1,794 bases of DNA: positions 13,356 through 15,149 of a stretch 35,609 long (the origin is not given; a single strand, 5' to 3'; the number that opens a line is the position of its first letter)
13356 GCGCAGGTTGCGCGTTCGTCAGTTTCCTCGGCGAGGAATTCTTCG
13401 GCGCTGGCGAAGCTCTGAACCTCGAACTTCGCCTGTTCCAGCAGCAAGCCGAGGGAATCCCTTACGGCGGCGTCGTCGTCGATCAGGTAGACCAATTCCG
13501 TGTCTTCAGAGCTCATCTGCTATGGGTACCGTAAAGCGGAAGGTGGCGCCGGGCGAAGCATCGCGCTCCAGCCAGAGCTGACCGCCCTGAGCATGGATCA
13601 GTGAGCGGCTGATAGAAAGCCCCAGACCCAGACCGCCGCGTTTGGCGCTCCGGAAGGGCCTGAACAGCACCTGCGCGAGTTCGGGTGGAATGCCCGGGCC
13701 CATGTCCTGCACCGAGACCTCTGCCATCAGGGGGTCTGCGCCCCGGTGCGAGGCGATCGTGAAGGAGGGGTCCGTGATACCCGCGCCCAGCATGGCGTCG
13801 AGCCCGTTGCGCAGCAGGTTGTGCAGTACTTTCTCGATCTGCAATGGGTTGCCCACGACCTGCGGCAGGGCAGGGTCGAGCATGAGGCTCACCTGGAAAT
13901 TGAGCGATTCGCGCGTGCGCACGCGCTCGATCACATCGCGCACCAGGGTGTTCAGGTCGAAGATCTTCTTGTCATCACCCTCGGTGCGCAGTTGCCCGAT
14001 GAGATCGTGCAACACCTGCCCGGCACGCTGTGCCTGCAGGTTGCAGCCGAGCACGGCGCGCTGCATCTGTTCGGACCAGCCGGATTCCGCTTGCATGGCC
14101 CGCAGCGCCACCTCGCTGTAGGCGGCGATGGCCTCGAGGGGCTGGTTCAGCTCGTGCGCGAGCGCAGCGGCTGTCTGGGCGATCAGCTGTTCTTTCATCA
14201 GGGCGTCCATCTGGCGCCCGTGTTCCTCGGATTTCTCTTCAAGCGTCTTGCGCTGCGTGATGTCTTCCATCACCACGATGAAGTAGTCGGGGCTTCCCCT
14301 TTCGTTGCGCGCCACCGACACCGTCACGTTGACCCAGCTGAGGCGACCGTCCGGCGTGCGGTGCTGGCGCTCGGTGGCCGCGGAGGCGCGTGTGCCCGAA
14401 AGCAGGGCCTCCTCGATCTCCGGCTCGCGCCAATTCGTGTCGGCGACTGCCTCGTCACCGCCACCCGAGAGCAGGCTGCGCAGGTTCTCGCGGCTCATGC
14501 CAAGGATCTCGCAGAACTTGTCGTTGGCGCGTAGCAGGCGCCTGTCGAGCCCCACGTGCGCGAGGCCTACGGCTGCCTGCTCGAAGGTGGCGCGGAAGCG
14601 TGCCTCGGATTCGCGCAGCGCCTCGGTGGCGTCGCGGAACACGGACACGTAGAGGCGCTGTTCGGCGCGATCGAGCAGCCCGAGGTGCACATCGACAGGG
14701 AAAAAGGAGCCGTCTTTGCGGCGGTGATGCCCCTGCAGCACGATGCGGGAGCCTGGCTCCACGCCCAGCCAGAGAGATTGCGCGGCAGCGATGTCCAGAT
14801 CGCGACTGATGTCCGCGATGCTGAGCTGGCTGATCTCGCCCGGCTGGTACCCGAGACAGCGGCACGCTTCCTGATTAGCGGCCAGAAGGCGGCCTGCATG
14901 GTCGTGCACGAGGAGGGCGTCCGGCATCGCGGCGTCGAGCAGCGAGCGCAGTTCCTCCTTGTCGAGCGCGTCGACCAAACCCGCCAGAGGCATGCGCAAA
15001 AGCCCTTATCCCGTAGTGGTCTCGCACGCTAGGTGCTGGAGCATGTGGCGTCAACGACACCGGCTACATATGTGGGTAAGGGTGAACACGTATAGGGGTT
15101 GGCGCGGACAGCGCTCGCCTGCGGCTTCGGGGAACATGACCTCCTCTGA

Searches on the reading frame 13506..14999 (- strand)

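Call 18: search_protein_families(library=pfam, proteins=[window:13506-14999:-], max_evalue=0.001)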
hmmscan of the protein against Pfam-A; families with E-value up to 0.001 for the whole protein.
window:13506-14999:- (497 aa): 8 families
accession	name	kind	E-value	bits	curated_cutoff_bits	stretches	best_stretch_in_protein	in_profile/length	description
PF13426.13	PAS_9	-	4e-21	75.7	27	2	26-126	1-103/103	PAS domain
PF02518.31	HATPase_c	-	2.1e-18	67.2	26.4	1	384-493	2-109/111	Histidine kinase-, DNA gyrase B-, and HSP90-like ATPase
PF08448.16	PAS_4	-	1.2e-15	58.1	23.1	2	139-251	1-109/110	PAS fold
PF00989.32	PAS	-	2.6e-15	56.9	22.6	2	15-123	1-112/113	PAS fold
PF13188.13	PAS_8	-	4e-13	49.2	21.8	1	133-188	1-58/65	PAS domain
PF08447.18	PAS_3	-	7.6e-08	33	25.6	1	157-243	3-88/89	PAS fold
PF00512.31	HisKA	-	7.7e-06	26.3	26.9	1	275-333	4-57/66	His Kinase A (phospho-acceptor) domain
PF12860.13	PAS_7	-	6.3e-05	23.5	27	0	25-59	4-39/115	PAS fold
